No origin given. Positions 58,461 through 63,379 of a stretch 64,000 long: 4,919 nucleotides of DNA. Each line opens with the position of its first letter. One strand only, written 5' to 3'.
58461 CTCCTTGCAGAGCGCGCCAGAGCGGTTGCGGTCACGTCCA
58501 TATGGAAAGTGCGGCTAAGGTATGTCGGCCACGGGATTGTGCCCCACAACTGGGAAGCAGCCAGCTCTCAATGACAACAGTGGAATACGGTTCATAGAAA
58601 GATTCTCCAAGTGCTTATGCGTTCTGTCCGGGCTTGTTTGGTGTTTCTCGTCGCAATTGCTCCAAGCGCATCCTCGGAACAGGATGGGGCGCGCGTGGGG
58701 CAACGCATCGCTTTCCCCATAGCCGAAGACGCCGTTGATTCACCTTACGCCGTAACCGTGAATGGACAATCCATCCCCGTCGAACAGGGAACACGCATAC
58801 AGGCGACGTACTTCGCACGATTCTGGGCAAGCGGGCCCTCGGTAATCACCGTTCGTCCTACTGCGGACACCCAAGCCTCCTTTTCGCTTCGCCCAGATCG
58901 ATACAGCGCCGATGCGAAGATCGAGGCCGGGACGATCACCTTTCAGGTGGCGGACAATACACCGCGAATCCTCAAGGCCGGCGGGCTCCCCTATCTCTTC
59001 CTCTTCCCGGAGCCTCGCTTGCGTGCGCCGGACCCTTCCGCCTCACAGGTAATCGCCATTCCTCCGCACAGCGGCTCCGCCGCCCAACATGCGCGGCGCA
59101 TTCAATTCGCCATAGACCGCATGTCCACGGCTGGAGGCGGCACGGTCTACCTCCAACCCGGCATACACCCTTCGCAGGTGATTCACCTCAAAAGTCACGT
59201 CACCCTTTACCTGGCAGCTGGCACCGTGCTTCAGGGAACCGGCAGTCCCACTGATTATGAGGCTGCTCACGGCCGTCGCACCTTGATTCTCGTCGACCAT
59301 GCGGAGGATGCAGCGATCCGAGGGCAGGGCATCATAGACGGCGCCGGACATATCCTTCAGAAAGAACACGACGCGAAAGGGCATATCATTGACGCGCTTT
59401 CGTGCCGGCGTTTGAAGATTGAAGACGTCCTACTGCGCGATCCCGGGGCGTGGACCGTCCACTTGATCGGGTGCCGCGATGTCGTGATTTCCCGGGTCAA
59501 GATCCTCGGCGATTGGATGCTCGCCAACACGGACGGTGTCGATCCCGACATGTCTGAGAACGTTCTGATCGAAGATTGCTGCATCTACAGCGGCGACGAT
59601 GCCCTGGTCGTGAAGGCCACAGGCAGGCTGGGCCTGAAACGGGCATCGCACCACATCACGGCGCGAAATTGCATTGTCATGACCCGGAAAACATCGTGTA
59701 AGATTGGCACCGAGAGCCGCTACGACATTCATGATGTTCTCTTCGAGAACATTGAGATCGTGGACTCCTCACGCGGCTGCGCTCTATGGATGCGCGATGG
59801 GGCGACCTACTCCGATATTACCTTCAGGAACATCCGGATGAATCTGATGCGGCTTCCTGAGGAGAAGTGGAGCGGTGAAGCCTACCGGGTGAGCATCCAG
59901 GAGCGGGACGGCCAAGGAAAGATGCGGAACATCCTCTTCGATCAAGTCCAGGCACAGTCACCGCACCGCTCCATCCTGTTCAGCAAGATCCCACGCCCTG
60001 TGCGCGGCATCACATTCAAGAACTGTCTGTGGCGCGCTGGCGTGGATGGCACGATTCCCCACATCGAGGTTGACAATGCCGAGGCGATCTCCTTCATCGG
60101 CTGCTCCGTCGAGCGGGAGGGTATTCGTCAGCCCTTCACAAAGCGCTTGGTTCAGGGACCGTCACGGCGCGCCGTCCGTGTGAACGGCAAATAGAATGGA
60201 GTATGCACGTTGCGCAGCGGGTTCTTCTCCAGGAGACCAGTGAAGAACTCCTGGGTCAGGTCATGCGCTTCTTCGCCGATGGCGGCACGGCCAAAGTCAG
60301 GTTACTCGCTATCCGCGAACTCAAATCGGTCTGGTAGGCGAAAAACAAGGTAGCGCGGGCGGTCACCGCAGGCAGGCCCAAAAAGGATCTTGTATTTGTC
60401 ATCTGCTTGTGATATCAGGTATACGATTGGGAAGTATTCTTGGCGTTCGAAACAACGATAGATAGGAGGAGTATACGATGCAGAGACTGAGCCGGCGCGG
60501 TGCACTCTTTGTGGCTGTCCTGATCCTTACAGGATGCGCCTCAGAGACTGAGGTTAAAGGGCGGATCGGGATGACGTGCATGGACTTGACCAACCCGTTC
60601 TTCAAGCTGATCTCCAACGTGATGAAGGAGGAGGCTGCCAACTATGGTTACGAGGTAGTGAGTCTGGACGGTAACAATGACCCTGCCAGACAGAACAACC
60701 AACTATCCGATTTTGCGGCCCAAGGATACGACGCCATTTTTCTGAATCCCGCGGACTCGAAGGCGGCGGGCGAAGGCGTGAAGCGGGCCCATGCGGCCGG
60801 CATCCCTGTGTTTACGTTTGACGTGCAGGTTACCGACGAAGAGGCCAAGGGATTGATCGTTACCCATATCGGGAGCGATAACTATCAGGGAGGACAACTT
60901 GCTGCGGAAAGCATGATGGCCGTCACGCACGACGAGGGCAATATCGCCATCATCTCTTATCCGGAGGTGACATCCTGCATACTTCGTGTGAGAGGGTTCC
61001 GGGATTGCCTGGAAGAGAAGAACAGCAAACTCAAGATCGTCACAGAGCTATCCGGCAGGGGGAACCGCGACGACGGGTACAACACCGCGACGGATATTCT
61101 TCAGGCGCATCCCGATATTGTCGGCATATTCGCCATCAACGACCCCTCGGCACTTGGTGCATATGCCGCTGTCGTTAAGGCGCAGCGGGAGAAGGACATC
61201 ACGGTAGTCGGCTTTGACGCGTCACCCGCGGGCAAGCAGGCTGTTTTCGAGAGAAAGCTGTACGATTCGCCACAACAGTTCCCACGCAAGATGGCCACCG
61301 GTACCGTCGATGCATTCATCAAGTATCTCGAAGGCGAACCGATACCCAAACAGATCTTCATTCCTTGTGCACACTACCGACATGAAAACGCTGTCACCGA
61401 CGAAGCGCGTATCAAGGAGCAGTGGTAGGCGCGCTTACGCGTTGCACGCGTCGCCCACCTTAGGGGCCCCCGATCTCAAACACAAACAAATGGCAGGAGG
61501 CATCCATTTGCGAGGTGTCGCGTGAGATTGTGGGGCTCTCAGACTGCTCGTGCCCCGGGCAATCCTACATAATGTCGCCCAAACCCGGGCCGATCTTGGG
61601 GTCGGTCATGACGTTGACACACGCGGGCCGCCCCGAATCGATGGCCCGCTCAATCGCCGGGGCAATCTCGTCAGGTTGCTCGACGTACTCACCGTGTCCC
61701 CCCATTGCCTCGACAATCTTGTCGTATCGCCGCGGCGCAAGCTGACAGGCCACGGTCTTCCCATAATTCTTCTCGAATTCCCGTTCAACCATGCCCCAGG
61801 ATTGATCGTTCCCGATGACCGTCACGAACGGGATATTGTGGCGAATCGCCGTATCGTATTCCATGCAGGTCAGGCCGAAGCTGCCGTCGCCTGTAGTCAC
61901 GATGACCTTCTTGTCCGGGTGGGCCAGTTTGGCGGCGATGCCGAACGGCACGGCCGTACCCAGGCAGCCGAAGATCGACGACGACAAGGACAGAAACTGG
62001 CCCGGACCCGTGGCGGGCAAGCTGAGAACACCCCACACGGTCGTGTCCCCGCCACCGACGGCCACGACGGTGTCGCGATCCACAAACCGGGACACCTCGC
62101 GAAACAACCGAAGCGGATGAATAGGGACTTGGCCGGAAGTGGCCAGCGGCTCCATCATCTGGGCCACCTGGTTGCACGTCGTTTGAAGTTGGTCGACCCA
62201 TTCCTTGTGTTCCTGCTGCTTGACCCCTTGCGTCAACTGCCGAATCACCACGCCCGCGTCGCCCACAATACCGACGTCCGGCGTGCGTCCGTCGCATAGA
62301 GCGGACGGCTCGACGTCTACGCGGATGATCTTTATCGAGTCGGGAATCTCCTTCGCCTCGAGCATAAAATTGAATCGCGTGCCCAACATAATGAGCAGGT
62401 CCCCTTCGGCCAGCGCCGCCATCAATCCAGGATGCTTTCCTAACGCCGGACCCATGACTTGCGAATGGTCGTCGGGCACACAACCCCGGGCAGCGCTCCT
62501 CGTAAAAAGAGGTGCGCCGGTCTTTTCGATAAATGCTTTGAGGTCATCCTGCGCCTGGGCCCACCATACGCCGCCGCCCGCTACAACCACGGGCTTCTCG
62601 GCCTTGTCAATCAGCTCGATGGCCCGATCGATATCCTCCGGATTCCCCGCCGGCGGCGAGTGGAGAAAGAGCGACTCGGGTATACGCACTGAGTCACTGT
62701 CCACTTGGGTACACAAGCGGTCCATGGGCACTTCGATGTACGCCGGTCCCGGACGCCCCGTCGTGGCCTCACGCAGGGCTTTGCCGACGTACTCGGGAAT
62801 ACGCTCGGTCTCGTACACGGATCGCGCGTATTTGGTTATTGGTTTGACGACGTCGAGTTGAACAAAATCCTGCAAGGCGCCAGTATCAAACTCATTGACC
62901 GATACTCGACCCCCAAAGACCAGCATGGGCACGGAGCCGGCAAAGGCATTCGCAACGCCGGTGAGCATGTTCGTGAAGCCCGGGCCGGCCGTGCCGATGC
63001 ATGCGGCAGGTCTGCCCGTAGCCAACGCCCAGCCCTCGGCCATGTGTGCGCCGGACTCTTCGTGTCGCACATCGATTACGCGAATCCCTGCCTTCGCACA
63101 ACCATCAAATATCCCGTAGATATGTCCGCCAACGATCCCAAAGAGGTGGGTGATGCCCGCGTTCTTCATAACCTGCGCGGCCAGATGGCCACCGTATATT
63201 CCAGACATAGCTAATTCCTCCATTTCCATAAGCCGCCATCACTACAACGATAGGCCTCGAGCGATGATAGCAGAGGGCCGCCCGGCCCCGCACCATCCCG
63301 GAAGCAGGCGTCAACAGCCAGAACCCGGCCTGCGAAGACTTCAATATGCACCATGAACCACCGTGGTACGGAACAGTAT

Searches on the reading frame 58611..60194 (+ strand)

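Call 35: search_protein_families(library=pfam, proteins=[window:58611-60194:+], max_evalue=0.001)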
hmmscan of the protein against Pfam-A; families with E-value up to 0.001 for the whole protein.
window:58611-60194:+ (527 aa): 1 family
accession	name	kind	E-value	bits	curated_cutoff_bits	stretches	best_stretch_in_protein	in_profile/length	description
PF00295.23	Glyco_hydro_28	-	5.7e-17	62.2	22.9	1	207-411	35-241/324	Glycosyl hydrolases family 28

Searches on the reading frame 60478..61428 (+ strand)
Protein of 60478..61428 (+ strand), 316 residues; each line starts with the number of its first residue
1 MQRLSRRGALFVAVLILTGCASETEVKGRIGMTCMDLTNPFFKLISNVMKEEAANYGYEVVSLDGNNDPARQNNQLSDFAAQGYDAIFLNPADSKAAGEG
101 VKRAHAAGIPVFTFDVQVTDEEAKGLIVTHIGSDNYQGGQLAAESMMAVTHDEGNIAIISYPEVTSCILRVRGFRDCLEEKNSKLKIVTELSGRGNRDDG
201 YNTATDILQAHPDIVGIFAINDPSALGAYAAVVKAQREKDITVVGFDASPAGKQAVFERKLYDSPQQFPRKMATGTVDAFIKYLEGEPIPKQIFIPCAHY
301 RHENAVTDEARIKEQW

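Call 35: search_protein_families(library=pfam, proteins=[window:60478-61428:+], max_evalue=0.001)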
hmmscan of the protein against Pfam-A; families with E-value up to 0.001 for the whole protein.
window:60478-61428:+ (316 aa): 3 families
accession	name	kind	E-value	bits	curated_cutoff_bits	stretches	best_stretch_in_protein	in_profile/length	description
PF13407.12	Peripla_BP_4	-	5.7e-55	187.1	35.1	1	30-287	1-257/258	Periplasmic binding protein domain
PF00532.27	Peripla_BP_1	-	9.4e-22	78.2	22.2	1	29-247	3-224/281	Periplasmic binding proteins and sugar binding domain of LacI family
PF13458.12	Peripla_BP_6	-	2e-05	24.9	31.7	1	59-252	44-231/343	Periplasmic binding protein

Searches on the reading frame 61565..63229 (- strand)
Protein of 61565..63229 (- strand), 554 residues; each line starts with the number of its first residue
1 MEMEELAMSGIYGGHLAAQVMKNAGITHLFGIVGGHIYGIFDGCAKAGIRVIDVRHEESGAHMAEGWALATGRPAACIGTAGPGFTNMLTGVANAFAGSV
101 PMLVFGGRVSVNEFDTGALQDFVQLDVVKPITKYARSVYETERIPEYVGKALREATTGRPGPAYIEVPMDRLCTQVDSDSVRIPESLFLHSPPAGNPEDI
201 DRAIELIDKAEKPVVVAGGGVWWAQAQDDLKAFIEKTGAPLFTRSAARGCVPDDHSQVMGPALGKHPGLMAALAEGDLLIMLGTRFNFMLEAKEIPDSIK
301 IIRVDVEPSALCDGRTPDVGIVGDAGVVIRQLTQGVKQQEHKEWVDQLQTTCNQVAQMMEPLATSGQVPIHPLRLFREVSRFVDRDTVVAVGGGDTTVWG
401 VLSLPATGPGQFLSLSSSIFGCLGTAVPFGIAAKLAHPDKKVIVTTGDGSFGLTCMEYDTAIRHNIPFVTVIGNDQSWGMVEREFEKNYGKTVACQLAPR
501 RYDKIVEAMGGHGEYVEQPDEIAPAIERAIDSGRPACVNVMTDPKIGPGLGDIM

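Call 35: search_protein_families(library=pfam, proteins=[window:61565-63229:-], max_evalue=0.001)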
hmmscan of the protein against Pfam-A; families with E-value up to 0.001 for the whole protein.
window:61565-63229:- (554 aa): 3 families
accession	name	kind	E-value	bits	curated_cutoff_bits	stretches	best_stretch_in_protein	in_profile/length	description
PF02775.26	TPP_enzyme_C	-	1.5e-36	126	21.9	1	393-540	2-151/151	Thiamine pyrophosphate enzyme, C-terminal TPP binding domain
PF00205.28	TPP_enzyme_M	-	6.1e-35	120.3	30.4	1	200-332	1-137/137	Thiamine pyrophosphate enzyme, central domain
PF02776.23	TPP_enzyme_N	-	1.1e-34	119.2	26.8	1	13-122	3-114/119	Thiamine pyrophosphate enzyme, N-terminal TPP binding domain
